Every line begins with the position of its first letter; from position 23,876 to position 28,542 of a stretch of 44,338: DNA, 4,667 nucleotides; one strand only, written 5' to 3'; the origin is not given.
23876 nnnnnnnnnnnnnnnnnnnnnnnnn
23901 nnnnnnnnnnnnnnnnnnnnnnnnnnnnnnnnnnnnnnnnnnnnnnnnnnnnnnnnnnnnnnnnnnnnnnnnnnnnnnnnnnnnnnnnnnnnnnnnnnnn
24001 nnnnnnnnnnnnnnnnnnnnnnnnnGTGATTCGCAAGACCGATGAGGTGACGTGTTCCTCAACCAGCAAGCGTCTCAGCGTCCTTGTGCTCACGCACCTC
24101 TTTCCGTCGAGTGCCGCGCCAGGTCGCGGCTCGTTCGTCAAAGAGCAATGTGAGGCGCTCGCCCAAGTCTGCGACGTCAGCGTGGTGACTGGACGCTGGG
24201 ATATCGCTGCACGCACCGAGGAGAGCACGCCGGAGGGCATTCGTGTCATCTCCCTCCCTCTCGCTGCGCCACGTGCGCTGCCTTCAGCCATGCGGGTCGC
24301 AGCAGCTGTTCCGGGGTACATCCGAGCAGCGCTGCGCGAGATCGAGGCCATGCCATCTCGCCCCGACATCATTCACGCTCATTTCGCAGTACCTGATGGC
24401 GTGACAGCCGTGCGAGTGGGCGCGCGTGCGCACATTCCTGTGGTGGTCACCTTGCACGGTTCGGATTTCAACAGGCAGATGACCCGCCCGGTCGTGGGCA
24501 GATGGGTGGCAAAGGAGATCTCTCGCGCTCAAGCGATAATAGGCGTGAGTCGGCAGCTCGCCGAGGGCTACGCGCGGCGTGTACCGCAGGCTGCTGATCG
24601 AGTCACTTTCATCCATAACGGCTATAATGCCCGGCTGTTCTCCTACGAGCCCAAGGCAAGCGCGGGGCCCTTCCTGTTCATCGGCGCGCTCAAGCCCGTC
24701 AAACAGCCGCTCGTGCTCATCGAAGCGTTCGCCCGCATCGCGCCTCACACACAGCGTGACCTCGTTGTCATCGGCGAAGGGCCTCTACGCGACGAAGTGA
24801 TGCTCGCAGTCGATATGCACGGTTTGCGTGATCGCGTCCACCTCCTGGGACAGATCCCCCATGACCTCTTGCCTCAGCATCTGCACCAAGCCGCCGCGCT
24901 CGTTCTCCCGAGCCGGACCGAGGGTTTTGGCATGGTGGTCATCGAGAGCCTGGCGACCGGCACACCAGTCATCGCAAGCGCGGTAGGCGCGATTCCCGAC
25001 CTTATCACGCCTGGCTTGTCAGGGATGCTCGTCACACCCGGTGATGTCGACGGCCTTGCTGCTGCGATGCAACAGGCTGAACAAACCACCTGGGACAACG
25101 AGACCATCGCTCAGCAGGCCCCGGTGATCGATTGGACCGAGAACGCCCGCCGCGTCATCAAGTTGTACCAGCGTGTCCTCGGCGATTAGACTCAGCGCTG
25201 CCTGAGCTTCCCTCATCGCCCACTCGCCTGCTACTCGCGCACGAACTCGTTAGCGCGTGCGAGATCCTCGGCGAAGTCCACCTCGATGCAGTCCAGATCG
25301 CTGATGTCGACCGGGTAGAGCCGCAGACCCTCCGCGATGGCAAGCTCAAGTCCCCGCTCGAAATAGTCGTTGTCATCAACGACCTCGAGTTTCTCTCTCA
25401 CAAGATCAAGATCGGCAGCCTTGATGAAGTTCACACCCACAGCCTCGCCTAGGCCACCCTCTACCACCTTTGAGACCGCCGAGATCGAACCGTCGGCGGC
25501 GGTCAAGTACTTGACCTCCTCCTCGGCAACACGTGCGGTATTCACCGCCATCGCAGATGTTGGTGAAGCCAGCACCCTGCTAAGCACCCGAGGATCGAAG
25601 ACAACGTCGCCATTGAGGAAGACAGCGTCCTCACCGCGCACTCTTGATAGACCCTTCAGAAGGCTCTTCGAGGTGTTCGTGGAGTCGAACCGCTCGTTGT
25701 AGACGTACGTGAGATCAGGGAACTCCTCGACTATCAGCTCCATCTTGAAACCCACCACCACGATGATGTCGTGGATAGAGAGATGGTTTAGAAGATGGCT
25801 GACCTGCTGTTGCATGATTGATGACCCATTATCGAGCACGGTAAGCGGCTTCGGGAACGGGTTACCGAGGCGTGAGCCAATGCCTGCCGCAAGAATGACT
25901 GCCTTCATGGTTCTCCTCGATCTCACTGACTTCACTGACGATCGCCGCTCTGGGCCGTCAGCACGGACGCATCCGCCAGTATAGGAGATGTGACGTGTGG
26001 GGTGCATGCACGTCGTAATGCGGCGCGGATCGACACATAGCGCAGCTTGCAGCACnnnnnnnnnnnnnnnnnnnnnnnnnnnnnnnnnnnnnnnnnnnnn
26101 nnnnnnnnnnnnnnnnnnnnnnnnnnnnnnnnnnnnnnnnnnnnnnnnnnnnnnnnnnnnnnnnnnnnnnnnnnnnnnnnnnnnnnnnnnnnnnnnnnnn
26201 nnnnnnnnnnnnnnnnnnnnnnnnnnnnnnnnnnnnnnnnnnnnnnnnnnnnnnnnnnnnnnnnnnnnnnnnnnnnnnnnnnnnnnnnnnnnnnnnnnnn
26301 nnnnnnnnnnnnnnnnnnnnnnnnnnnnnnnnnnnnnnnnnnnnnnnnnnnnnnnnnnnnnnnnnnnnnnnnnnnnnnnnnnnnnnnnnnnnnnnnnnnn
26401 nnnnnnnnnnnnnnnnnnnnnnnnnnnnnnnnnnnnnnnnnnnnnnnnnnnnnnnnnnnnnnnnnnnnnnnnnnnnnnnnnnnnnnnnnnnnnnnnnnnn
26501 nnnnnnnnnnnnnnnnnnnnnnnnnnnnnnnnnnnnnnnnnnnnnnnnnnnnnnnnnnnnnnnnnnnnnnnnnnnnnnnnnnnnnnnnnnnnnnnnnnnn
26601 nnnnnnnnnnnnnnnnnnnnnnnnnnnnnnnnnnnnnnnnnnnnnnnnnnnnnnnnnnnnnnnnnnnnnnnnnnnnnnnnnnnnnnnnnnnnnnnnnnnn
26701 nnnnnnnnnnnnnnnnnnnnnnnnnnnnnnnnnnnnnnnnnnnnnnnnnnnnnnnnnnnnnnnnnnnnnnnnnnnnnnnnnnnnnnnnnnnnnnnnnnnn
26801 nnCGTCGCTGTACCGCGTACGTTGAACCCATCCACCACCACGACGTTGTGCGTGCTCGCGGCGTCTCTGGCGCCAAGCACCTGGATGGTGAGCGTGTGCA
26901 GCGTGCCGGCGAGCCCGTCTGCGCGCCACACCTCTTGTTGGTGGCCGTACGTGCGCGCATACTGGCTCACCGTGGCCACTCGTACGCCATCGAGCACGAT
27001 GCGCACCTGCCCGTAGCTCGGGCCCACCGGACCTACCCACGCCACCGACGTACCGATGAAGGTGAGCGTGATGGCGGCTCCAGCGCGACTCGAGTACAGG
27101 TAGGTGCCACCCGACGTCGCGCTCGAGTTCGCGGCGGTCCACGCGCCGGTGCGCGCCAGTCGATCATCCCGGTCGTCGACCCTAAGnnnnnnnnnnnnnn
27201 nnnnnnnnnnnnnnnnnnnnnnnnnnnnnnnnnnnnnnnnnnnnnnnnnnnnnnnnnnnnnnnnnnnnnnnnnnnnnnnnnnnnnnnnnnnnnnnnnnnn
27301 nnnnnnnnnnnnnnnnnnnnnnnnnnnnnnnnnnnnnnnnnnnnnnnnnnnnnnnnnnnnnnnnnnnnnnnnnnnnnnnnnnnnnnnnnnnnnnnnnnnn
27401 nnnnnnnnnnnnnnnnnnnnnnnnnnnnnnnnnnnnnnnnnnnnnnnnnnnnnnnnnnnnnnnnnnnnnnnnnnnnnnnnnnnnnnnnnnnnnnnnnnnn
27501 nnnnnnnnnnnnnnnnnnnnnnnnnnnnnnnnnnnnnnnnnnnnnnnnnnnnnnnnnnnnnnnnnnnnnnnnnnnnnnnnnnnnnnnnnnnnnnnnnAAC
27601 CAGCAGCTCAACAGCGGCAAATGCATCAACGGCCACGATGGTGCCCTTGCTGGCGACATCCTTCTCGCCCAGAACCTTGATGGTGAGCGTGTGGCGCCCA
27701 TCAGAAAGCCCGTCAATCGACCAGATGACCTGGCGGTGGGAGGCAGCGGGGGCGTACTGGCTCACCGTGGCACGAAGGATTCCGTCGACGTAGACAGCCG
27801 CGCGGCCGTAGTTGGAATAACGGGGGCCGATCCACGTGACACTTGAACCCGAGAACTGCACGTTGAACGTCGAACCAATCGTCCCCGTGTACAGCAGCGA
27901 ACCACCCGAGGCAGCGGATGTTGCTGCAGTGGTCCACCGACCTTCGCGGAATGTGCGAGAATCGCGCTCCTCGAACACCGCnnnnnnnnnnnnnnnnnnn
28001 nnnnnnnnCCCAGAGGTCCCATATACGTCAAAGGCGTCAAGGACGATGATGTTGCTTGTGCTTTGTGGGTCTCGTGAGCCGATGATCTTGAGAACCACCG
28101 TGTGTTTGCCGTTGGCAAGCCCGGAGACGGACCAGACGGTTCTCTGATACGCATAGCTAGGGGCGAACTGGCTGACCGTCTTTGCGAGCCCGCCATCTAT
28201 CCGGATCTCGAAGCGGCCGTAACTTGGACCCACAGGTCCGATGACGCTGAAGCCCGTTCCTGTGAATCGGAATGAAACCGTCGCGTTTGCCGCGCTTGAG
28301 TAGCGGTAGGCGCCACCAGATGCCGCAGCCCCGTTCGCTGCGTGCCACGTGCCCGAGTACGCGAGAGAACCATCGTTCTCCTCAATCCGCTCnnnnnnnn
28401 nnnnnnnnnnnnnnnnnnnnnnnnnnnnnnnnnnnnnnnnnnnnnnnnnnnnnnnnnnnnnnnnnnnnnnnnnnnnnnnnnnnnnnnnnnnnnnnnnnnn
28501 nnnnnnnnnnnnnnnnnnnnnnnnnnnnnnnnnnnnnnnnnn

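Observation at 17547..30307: The same ~125-aa module is repeated 13 times across three different peptidoglycan-remodelling enzymes: candidate undescribed wall-targeting domain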

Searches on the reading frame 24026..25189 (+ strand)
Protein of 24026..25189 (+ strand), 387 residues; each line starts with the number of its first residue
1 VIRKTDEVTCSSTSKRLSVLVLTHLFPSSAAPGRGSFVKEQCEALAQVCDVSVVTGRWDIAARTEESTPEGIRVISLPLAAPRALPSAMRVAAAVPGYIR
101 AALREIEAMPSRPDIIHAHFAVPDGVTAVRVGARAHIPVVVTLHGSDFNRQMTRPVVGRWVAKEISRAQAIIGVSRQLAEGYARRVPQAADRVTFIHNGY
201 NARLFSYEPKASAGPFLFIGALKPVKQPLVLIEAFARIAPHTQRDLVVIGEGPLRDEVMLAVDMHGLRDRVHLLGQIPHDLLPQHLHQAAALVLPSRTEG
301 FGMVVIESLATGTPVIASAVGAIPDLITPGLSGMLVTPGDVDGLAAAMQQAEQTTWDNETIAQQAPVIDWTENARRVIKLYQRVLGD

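Call 17: search_protein_families(library=pfam, proteins=[window:24026-25189:+], max_evalue=0.001)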
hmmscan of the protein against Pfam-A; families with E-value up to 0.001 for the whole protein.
window:24026-25189:+ (387 aa): 6 families
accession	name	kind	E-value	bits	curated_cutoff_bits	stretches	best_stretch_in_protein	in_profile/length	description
PF00534.26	Glycos_transf_1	-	1.4e-34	119.5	26.4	1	216-355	18-159/172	Glycosyl transferases group 1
PF13692.12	Glyco_trans_1_4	-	6.4e-33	114.4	27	1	216-350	4-138/142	Glycosyl transferases group 1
PF13439.12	Glyco_transf_4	-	3.1e-22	79.8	28.5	1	36-201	6-167/170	Glycosyltransferase Family 4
PF13579.12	Glyco_trans_4_4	-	7.4e-16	59.3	29.7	1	36-199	5-158/158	Glycosyl transferase 4-like domain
PF20706.3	GT4-conflict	-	4.3e-10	39.6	26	1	166-331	145-324/385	Family 4 Glycosyltransferase in conflict systems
PF13477.12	Glyco_trans_4_2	-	6.1e-07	30.1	23.4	1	37-165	12-129/139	Glycosyl transferase 4-like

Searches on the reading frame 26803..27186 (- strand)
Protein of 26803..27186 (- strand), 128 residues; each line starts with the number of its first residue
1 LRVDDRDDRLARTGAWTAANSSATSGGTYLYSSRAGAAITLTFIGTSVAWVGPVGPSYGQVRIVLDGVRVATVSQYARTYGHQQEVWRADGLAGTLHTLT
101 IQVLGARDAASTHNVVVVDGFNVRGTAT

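Call 72: search_protein_families(library=pfam, proteins=[window:26803-27186:-], max_evalue=0.1)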
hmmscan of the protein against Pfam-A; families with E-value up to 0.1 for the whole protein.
window:26803-27186:- (128 aa): 1 family
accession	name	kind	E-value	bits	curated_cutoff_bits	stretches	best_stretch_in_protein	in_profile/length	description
PF17996.7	CE2_N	-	0.014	15.9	27.9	1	34-103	17-82/108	Carbohydrate esterase 2 N-terminal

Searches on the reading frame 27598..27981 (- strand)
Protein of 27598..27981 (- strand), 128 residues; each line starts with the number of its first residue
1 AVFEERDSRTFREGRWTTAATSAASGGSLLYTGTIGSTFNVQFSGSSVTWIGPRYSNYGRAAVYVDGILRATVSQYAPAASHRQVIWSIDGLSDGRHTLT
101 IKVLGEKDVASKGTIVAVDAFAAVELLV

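Call 72: search_protein_families(library=pfam, proteins=[window:27598-27981:-], max_evalue=0.1)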
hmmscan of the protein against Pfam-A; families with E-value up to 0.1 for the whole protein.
window:27598-27981:- (128 aa): 2 families
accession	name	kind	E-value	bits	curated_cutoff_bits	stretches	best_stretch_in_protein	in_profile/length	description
PF17996.7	CE2_N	-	0.00042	20.8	27.9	1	35-107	18-86/108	Carbohydrate esterase 2 N-terminal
PF14930.12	Qn_am_d_aII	-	0.016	15.8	27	1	13-97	5-90/107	Quinohemoprotein amine dehydrogenase, alpha subunit domain II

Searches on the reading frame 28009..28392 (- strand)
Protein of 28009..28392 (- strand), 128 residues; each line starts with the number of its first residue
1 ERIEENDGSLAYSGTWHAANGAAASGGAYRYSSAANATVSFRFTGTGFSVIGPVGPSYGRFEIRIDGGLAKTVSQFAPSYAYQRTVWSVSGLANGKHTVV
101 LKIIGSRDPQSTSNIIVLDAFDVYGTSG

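Call 72: search_protein_families(library=pfam, proteins=[window:28009-28392:-], max_evalue=0.1)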
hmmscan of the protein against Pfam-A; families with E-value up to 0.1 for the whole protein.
window:28009-28392:- (128 aa): 2 families
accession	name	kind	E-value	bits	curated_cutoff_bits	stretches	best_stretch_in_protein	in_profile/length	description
PF17996.7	CE2_N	-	0.00014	22.3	27.9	1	33-101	16-80/108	Carbohydrate esterase 2 N-terminal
PF25275.1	Golvesin_C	-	0.1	13.1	31.6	0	7-44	7-46/132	Golvesin C-terminal domain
